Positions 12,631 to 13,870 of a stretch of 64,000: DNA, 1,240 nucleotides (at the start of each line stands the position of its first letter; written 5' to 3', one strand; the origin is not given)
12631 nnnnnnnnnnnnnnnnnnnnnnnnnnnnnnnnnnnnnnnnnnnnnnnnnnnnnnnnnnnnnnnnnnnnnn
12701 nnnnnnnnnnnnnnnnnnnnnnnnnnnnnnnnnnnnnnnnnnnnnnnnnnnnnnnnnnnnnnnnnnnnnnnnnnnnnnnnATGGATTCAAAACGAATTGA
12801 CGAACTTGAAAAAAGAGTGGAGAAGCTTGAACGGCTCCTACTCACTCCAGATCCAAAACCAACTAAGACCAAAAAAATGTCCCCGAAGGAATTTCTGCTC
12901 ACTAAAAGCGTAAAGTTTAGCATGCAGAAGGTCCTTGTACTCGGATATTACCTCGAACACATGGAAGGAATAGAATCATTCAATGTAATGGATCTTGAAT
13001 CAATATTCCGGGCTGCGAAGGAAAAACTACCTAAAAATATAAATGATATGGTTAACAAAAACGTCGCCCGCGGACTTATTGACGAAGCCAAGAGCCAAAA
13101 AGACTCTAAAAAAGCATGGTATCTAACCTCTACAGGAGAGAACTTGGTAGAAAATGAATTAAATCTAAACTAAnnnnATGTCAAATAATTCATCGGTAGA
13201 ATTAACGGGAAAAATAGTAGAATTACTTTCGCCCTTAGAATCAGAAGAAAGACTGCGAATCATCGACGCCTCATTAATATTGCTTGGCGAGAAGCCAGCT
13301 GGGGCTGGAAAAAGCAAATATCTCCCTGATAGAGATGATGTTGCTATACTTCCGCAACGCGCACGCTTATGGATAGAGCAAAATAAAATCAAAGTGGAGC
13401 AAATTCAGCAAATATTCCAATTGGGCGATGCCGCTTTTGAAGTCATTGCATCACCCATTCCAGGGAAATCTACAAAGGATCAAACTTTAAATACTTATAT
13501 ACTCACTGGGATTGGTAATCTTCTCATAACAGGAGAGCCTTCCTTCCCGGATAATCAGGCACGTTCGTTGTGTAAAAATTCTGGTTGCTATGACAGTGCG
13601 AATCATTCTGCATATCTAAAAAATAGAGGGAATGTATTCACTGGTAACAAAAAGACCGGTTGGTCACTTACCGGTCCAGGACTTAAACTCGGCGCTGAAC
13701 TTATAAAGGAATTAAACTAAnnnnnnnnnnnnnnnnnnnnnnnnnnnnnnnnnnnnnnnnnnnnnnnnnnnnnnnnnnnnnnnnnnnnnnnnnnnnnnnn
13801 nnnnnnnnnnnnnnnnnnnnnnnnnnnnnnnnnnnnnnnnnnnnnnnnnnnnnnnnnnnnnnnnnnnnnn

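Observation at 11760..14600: Compositionally foreign 4-gene plus-strand cassette inside the minus-strand array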

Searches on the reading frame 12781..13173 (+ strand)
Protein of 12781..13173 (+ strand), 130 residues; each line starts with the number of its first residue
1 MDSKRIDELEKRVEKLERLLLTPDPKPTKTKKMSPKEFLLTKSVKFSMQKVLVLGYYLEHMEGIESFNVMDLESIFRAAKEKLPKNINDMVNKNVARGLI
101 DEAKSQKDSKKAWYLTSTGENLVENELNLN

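Call 4: search_protein_families(library=pfam, proteins=[window:12781-13173:+], max_evalue=1)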
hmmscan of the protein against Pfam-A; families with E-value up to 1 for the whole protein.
window:12781-13173:+ (130 aa): 2 families
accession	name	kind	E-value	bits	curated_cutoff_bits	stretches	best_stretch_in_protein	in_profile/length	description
PF15914.10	FAM193_C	-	0.018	15.3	27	0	2-34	12-43/58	FAM193 family C-terminal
PF06825.17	HSBP1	-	0.11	12.7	28.6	1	4-17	27-40/51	Heat shock factor binding protein 1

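Call 5: search_protein_families(library=padloc, proteins=[window:12781-13173:+], max_evalue=1)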
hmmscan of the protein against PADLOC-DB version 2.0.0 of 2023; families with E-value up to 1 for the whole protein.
window:12781-13173:+ (130 aa): 0 families

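Call 6: search_protein_families(library=phrogs, proteins=[window:12781-13173:+], max_evalue=1)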
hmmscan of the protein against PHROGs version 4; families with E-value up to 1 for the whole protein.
window:12781-13173:+ (130 aa): 5 families
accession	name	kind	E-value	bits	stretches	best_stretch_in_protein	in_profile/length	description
phrog_11046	-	transcription regulation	0.0045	17.8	1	50-127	11-81/94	transcriptional regulator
phrog_16958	-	unknown function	0.097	14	1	43-78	43-77/100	-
phrog_10959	-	unknown function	0.16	13.1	1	60-94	73-107/122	-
phrog_21949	-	unknown function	0.23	12.4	0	5-30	18-40/49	-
phrog_34595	-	unknown function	0.33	12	1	67-106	27-64/161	-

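Call 7: search_protein_families(library=ncbifam, proteins=[window:12781-13173:+], max_evalue=1)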
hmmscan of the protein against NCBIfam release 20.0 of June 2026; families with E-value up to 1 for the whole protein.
window:12781-13173:+ (130 aa): 2 families
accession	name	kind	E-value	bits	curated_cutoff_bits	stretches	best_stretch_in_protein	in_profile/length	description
TIGR02976.1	phageshock_pspB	equivalog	0.065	13.5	51.7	1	6-26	51-71/75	envelope stress response membrane protein PspB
NF009646.0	PRK13182.1-1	equivalog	0.12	12.2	262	1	4-37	137-170/180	chromosome-anchoring protein RacA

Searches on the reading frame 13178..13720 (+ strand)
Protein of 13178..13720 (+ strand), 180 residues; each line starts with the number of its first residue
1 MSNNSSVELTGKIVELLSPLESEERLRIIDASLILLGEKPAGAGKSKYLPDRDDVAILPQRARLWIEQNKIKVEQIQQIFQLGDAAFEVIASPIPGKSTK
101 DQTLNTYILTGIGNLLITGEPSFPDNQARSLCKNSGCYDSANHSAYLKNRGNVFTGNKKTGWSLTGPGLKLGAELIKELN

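Call 4: search_protein_families(library=pfam, proteins=[window:13178-13720:+], max_evalue=1)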
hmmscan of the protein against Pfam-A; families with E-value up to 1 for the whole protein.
window:13178-13720:+ (180 aa): 0 families

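Call 5: search_protein_families(library=padloc, proteins=[window:13178-13720:+], max_evalue=1)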
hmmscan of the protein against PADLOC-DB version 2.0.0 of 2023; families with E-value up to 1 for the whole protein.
window:13178-13720:+ (180 aa): 0 families

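Call 6: search_protein_families(library=phrogs, proteins=[window:13178-13720:+], max_evalue=1)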
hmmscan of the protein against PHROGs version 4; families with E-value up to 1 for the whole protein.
window:13178-13720:+ (180 aa): 0 families

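Call 7: search_protein_families(library=ncbifam, proteins=[window:13178-13720:+], max_evalue=1)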
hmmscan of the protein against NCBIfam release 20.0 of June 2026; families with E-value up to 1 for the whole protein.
window:13178-13720:+ (180 aa): 0 families

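Call 46: find_homologous_proteins(query=window:13178-13720:+, max_evalue=0.001)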
Query window:13178-13720:+ (180 aa): 26 proteins with E <= 0.001 among 104 candidates.
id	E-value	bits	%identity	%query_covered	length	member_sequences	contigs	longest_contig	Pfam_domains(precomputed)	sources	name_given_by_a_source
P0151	7.4e-113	392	100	100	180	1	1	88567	-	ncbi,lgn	-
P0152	1.4e-64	235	61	100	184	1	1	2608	-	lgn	-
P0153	1.5e-64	235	60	99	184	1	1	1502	-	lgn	-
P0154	5.9e-64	233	62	100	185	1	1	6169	-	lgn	-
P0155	1.2e-57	212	56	97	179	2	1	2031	-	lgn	-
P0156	1.7e-56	208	56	98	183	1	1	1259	-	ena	-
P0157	1.9e-56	208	57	99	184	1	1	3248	-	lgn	-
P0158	3.5e-56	207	56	99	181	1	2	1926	-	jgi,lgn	jgi:hypothetical protein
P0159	1.1e-54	202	52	100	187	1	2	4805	-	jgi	jgi:hypothetical protein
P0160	6.4e-54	200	54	97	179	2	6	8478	-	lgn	-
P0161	8.4e-53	196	55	94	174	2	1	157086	-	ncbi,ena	-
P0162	3.6e-52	194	52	100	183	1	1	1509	-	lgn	-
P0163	2.3e-50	188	50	100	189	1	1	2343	-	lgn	-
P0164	2.3e-49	185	52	93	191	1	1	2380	-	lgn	-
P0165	2.6e-49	185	49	97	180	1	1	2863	-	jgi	jgi:hypothetical protein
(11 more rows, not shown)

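Call 55: predict_structure(alignment_id=A2)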
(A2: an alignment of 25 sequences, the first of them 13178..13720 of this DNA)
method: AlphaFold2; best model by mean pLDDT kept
length: 180 residues; sequences in the alignment: 25
mean_pLDDT: 84.7   pTM: 0.67
mean pLDDT of the five models: 84.7, 81.8, 81.7, 81.1, 79.1
residues with pLDDT >= 90: 101; 70-90: 55; 50-70: 11; < 50: 13
segments of 3 or more residues with pLDDT < 50: 42-52
pLDDT, mean of each block of 10 residues (from residue 1): 65 84 77 75 42 68 96 91 84 86 96 96 96 92 91 95 98 92
secondary structure, 60 per line:
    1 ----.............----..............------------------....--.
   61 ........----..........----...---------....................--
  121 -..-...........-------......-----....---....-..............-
elements in order: H5-17 H22-35 H54-57 H60-68 H73-79 E80-82 E87-89 H99-118 H125-135 H143-148 E154-157 E161-164 H166-179
